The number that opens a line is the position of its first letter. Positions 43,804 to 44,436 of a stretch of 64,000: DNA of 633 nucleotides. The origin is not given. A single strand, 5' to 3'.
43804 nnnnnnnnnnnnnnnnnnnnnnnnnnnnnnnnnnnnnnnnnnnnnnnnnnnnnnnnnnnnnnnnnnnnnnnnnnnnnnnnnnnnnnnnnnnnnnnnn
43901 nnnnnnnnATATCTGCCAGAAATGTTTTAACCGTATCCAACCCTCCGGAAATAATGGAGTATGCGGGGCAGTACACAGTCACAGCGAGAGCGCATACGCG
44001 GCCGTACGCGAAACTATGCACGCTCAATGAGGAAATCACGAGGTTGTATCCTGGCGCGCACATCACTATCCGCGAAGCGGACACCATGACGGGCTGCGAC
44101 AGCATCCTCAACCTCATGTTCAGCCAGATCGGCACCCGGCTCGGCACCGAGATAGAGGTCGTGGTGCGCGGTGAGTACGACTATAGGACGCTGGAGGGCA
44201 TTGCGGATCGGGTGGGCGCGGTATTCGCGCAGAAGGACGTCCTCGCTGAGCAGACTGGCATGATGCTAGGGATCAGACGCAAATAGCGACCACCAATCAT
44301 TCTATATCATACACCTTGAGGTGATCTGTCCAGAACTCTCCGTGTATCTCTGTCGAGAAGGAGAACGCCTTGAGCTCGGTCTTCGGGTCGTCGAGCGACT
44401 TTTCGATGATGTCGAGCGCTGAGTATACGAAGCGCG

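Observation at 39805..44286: Divergent pair: giant S/T/P-rich single-pass membrane protein and a HerA/FtsK-like ATPase followed by an HPr-like small protein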

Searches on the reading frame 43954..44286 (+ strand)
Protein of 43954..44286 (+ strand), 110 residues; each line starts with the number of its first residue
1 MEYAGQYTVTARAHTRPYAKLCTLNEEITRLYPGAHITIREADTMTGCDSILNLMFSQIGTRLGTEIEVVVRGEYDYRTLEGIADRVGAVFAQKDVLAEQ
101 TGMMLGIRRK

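Call 3: search_protein_families(library=pfam, proteins=[window:43954-44286:+], max_evalue=0.01)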
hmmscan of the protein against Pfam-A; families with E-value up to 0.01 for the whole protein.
window:43954-44286:+ (110 aa): 1 family
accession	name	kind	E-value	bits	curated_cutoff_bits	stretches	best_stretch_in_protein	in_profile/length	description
PF00381.24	PTS-HPr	-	0.00068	20.1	23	1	13-85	13-77/81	PTS HPr component phosphorylation site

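Call 4: search_protein_families(library=ncbifam, proteins=[window:43954-44286:+], max_evalue=0.01)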
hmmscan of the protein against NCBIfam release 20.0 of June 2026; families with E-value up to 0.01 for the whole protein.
window:43954-44286:+ (110 aa): 2 families
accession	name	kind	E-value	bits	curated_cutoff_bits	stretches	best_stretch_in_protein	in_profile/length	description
TIGR01003.1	PTS_HPr_family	subfamily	0.00063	19.7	47.9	1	14-85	15-79/82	HPr family phosphocarrier protein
NF005583.0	PRK07281.1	equivalog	0.0072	15.6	445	0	7-46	58-96/286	methionyl aminopeptidase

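Call 5: search_protein_families(library=padloc, proteins=[window:43954-44286:+], max_evalue=0.01)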
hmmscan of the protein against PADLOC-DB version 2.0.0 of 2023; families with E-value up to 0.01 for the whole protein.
window:43954-44286:+ (110 aa): 0 families

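Call 7: search_solved_structures(query=window:43954-44286:+, max_evalue=10, show_alignments=3)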
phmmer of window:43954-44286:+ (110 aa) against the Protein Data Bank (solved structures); distinct sequences matched with E-value up to 10: 3.
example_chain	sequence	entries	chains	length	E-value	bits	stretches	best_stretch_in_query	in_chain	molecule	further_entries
1zvv_W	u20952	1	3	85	1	12.9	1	40-85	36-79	HPr-like protein crh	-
4km3_A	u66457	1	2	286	1.2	12.7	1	15-45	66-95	Methionine aminopeptidase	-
1mo1_A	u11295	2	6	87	1.3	12.6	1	42-87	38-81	Hpr-like protein crh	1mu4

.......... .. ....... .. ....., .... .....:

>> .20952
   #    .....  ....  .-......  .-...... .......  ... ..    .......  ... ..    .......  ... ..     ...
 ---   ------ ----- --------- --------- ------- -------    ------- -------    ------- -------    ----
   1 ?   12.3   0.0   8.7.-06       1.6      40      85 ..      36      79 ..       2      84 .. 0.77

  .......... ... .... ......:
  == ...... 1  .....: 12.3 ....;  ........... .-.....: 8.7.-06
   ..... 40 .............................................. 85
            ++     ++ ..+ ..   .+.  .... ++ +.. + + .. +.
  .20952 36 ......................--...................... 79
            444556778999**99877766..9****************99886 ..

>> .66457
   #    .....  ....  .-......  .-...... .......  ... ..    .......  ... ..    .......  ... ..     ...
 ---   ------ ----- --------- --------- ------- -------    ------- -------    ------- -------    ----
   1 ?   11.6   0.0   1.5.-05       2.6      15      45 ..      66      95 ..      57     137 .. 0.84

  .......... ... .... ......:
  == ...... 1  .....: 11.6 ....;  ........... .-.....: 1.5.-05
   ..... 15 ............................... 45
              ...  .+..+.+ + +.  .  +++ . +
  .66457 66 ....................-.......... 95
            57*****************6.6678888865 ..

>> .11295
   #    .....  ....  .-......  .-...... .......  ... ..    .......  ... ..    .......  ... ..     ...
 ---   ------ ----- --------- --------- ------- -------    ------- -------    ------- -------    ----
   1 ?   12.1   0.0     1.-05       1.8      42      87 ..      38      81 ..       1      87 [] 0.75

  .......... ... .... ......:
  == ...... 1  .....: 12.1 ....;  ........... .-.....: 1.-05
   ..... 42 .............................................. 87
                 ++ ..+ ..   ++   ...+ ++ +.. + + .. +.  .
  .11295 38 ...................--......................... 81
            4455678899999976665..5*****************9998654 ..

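Call 9: find_homologous_proteins(query=window:43954-44286:+, max_evalue=0.01)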
Query window:43954-44286:+ (110 aa): 1 proteins with E <= 0.01 among 3 candidates.
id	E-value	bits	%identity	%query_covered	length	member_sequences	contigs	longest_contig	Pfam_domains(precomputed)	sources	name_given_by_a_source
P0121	6.4e-66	237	100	100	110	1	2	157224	-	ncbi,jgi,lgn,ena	jgi:phosphotransferase system HPr-like phosphotransfer protein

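Call 24: search_protein_representatives(protein=window:43954-44286:+)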
Query: 110 residues. Proteins with E-value up to 0.001 (for the whole library): 16; up to 1e-10: 2; up to 1e-30: 1. The best 16 are listed.
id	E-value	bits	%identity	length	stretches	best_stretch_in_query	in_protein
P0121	2.0e-66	236.7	100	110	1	1-110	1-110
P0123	1.5e-11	60.6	33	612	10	43-78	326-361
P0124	6.5e-08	48.9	32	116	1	1-109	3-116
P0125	1.6e-07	47.6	39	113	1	1-94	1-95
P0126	3.8e-07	46.5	36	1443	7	42-78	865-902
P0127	1.7e-06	44.4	34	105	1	2-92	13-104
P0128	1.8e-06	44.3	37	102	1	1-93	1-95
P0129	7.3e-06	42.3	25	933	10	35-88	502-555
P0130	2.1e-05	40.8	30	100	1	1-94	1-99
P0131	3.2e-05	40.2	35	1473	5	28-77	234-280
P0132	7.9e-05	39.0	29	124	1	4-95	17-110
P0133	1.0e-04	38.6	30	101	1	2-93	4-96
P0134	1.4e-04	38.2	32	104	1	1-92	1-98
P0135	2.5e-04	37.4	29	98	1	1-95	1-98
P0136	2.7e-04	37.3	32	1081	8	67-94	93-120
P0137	8.2e-04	35.7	31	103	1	3-92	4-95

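Call 25: search_protein_families(library=pfam, proteins=[P0124, P0125, P0127, P0128, P0130, P0132, P0133, P0134, P0135, P0137], max_evalue=0.01)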
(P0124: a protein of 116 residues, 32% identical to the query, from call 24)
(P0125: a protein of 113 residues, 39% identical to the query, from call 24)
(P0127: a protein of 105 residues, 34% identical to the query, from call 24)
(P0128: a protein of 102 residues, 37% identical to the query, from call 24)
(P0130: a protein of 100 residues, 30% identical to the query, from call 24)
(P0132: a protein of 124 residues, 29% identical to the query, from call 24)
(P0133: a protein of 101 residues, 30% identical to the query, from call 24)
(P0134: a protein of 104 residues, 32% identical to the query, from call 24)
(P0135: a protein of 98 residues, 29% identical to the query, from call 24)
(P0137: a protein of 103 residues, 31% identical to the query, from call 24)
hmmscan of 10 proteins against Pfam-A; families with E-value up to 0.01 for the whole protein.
P0124 (116 aa): 0 families

P0125 (113 aa): 0 families

P0127 (105 aa): 0 families

P0128 (102 aa): 1 family
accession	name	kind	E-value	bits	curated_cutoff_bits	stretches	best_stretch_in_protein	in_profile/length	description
PF00381.24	PTS-HPr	-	0.00049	20.5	23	1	12-86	12-76/81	PTS HPr component phosphorylation site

P0130 (100 aa): 0 families

P0132 (124 aa): 0 families

P0133 (101 aa): 1 family
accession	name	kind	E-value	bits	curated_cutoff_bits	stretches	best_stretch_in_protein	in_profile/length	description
PF00381.24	PTS-HPr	-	0.0031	18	23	1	14-81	12-70/81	PTS HPr component phosphorylation site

P0134 (104 aa): 1 family
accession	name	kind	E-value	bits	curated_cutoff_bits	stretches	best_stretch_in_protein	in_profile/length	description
PF00381.24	PTS-HPr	-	1.3e-06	28.8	23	1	10-84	10-70/81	PTS HPr component phosphorylation site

P0135 (98 aa): 1 family
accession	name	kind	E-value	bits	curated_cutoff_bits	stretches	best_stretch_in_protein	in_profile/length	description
PF00381.24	PTS-HPr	-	2.6e-05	24.6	23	1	13-88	13-77/81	PTS HPr component phosphorylation site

P0137 (103 aa): 0 families

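Call 27: find_encoding_contigs(protein=P0125, flank=6000, max_places=3)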
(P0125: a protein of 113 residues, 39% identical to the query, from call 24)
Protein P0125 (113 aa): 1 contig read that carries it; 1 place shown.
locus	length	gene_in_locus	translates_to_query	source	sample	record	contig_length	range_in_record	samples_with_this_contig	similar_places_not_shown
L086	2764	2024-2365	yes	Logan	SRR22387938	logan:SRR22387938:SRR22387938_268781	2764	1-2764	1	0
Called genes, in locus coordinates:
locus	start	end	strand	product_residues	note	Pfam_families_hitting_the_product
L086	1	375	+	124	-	?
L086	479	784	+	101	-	-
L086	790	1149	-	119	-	-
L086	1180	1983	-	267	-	PF01026:TatD_DNase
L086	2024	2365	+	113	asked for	-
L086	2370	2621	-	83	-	PF18898:DUF5654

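Call 28: find_encoding_contigs(protein=P0134, flank=6000, max_places=3)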
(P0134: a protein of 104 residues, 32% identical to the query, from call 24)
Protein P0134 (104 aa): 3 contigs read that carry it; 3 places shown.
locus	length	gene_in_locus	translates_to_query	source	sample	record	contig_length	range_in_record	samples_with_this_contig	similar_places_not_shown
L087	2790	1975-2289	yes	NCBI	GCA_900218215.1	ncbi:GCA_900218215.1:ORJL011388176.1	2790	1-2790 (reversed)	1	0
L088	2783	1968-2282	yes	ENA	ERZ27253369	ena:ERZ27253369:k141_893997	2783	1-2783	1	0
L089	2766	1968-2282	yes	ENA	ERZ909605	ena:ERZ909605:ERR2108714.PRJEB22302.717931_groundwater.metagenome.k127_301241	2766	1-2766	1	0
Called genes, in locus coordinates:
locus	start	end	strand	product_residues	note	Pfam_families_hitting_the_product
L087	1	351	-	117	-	?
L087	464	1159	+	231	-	-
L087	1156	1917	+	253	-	-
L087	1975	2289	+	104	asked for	PF00381:PTS-HPr (weak)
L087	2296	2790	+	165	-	?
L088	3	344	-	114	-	?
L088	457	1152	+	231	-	-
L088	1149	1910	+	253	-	-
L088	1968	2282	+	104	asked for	PF00381:PTS-HPr (weak)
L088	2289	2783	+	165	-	?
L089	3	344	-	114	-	?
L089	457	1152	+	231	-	-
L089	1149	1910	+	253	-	-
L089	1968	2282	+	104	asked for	PF00381:PTS-HPr (weak)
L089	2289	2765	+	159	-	?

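Call 29: list_cluster_members(proteins=[P0124, P0125, P0127, P0128, P0130, P0132, P0133, P0134, P0135, P0137])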
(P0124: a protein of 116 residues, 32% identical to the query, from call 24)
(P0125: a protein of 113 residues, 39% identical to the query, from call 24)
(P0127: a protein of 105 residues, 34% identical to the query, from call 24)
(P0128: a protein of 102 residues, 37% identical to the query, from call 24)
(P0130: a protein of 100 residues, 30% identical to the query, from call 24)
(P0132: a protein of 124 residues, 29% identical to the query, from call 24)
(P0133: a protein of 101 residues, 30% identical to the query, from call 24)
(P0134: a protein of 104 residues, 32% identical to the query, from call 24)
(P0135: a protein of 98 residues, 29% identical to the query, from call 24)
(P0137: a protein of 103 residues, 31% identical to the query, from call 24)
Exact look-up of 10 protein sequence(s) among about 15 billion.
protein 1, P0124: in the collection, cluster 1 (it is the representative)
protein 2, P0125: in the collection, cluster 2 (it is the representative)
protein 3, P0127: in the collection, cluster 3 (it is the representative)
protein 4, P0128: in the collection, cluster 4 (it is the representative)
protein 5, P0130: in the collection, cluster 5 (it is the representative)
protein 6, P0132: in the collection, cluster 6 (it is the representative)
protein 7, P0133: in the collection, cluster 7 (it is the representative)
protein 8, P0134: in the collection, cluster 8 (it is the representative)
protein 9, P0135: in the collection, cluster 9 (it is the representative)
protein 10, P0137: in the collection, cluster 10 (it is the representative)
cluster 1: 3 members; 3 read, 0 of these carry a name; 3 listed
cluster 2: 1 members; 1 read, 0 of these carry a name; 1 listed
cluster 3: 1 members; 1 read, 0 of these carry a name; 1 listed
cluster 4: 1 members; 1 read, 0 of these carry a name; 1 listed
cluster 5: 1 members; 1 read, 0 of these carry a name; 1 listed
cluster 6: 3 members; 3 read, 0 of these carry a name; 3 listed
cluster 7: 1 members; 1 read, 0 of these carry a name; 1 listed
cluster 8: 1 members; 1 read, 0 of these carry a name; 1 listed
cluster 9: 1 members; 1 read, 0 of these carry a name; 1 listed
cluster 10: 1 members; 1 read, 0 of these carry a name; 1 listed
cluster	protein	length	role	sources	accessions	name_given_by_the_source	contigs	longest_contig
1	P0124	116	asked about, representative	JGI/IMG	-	-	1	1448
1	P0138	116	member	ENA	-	-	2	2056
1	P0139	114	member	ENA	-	-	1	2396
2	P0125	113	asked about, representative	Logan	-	-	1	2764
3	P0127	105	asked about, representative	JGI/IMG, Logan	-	-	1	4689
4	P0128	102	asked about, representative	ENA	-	-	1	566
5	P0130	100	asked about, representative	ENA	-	-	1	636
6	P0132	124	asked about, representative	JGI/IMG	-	-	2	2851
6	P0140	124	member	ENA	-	-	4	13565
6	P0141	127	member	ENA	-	-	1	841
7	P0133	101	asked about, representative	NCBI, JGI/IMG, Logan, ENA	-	-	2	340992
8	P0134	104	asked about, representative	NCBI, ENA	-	-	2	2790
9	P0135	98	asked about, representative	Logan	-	-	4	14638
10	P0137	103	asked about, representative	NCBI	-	-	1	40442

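Call 30: find_encoding_contigs(protein=P0133, flank=8000, max_places=2)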
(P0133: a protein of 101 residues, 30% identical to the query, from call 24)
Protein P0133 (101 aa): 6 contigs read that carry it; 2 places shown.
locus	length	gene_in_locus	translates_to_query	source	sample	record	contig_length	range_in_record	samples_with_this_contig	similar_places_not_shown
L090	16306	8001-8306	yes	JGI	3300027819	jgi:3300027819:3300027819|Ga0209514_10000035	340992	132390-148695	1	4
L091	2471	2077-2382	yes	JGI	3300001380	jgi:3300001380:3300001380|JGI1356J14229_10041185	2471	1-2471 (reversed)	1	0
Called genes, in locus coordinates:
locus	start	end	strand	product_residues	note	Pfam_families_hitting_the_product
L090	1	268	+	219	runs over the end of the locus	PF04893:Yip1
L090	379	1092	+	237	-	-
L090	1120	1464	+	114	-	-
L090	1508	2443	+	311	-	PF00005:ABC_tran, PF13304:AAA_21 (weak)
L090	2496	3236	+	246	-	PF01061:ABC2_membrane, PF12698:ABC2_membrane_3 (weak)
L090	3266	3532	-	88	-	-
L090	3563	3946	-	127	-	PF00072:Response_reg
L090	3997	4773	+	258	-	PF00590:TP_methylase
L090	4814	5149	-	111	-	-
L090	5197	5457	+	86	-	PF04014:MazE_antitoxin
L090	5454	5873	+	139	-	PF01850:PIN (weak), PF13470:PIN_3, PF16289:PIN_12 (weak)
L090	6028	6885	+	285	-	-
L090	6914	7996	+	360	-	-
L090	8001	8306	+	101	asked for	-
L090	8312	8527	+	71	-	-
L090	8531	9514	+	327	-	-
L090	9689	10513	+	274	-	-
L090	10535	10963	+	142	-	-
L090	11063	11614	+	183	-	-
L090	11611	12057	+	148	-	PF03692:CxxCxxCC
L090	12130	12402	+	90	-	-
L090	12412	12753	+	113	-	-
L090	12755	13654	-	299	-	-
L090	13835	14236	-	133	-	-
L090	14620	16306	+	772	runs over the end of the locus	PF00437:T2SSE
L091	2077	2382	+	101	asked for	-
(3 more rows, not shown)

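Call 31: find_encoding_contigs(protein=P0137, flank=8000, max_places=2)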
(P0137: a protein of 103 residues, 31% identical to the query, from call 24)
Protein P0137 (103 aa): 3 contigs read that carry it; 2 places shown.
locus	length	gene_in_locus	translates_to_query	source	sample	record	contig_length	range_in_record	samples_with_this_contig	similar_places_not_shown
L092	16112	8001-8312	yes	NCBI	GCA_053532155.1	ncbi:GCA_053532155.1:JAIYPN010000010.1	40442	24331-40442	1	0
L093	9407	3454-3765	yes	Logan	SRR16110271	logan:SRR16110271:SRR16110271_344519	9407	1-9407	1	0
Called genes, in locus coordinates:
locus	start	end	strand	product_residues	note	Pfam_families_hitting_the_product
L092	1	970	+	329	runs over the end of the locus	PF14520:HHH_5, PF00154:RecA_N, PF08423:Rad51, PF06745:ATPase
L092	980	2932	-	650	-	PF01978:TrmB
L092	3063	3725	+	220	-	-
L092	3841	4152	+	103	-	PF01938:TRAM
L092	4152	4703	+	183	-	PF10469:AKAP7_NLS, PF02834:LigT_PEase, PF13563:2_5_RNA_ligase2, PF02834:LigT_PEase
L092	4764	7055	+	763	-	PF01326:PPDK_N, PF00391:PEP-utilizers, PF02896:PEP-utilizers_C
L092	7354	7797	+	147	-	-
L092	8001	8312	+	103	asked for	-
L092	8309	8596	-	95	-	PF01883:FeS_assembly_P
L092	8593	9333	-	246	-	PF02463:SMC_N, PF00005:ABC_tran, PF13304:AAA_21 (faint)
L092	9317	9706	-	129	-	PF01592:NifU_N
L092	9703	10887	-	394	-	PF00155:Aminotran_1_2, PF00266:Aminotran_5, PF01053:Cys_Met_Meta_PP (weak)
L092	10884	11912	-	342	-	PF01458:SUFBD_core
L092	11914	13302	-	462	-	PF19295:SufBD_N, PF01458:SUFBD_core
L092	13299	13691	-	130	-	PF08535:KorB (faint)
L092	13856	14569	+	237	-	-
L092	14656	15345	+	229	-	PF00970:FAD_binding_6, PF00175:NAD_binding_1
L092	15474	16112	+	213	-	?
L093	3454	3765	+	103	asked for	-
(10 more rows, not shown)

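Call 32: find_encoding_contigs(protein=P0135, flank=8000, max_places=2)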
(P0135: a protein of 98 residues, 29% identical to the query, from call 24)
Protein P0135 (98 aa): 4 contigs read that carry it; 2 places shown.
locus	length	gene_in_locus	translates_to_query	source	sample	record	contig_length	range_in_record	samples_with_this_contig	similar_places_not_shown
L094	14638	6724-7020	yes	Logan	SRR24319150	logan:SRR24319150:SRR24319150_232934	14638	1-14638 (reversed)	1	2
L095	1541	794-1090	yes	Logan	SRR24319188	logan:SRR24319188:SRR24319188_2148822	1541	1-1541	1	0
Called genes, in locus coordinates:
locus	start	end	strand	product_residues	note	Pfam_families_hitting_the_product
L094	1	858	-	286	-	?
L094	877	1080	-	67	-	-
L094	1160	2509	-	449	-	PF00291:PALP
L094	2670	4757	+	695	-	PF01835:MG2 (faint)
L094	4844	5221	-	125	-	-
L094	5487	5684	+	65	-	-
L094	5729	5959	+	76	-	-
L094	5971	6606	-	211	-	PF22175:Ogg-HhH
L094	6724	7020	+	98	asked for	PF00381:PTS-HPr (faint)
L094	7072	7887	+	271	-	PF02811:PHP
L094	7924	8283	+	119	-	-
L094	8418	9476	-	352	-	-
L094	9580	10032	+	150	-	-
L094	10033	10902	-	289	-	PF01063:Aminotran_4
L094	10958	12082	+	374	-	PF00155:Aminotran_1_2, PF00266:Aminotran_5, PF01212:Beta_elim_lyase (weak)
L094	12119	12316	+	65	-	-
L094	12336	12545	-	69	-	-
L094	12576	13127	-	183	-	PF07690:MFS_1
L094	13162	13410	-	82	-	PF16277:DUF4926 (weak)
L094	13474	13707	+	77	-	-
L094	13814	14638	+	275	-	?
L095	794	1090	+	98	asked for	PF00381:PTS-HPr (faint)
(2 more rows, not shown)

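Call 38: search_solved_structures(query=A2, max_evalue=1, show_alignments=2)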
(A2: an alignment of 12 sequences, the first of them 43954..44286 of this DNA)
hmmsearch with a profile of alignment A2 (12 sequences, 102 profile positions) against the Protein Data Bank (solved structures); distinct sequences matched with E-value up to 1: 38.
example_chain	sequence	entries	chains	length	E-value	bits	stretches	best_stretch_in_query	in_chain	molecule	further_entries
5t17_A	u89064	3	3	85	2.1e-05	27.8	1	12-83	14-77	Phosphocarrier protein NPr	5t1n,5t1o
2fep_S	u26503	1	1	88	0.0016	21.8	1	5-85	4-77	Phosphocarrier protein HPr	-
3oqm_S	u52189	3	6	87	0.0018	21.7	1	5-85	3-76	Phosphocarrier protein HPr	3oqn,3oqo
1rzr_T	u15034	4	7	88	0.0018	21.6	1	5-88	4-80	Phosphocarrier protein HPr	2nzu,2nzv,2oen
1kkl_H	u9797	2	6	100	0.0022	21.4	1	5-85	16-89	PHOSPHOCARRIER PROTEIN HPR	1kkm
1k1c_A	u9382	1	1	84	0.0023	21.3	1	39-89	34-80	catabolite repression HPr-like protein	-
1mo1_A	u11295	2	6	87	0.0024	21.2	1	40-89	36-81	Hpr-like protein crh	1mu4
2rlz_A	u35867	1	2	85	0.0024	21.2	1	40-89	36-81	HPr-like protein crh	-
2ak7_A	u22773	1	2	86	0.0024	21.2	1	40-89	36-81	HPr-like protein crh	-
1zvv_W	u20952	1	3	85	0.0026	21.1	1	38-89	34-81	HPr-like protein crh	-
1jem_A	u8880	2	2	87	0.0027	21.1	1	5-85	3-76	HISTIDINE CONTAINING PROTEIN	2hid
2hpr_A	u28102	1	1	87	0.0029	21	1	5-84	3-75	HISTIDINE-CONTAINING PHOSPHOCARRIER PROTEIN HPR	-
1sph_A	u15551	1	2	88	0.0034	20.7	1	5-85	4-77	HISTIDINE-CONTAINING PHOSPHOCARRIER PROTEIN HPR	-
3le5_A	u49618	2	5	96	0.0047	20.3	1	12-90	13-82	Phosphotransferase system, HPr-related proteins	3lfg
3le1_A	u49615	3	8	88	0.0048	20.3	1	12-89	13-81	Phosphotransferase system, HPr-related proteins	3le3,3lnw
9s8b_C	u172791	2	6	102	0.14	15.6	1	13-87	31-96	Phosphocarrier protein HPr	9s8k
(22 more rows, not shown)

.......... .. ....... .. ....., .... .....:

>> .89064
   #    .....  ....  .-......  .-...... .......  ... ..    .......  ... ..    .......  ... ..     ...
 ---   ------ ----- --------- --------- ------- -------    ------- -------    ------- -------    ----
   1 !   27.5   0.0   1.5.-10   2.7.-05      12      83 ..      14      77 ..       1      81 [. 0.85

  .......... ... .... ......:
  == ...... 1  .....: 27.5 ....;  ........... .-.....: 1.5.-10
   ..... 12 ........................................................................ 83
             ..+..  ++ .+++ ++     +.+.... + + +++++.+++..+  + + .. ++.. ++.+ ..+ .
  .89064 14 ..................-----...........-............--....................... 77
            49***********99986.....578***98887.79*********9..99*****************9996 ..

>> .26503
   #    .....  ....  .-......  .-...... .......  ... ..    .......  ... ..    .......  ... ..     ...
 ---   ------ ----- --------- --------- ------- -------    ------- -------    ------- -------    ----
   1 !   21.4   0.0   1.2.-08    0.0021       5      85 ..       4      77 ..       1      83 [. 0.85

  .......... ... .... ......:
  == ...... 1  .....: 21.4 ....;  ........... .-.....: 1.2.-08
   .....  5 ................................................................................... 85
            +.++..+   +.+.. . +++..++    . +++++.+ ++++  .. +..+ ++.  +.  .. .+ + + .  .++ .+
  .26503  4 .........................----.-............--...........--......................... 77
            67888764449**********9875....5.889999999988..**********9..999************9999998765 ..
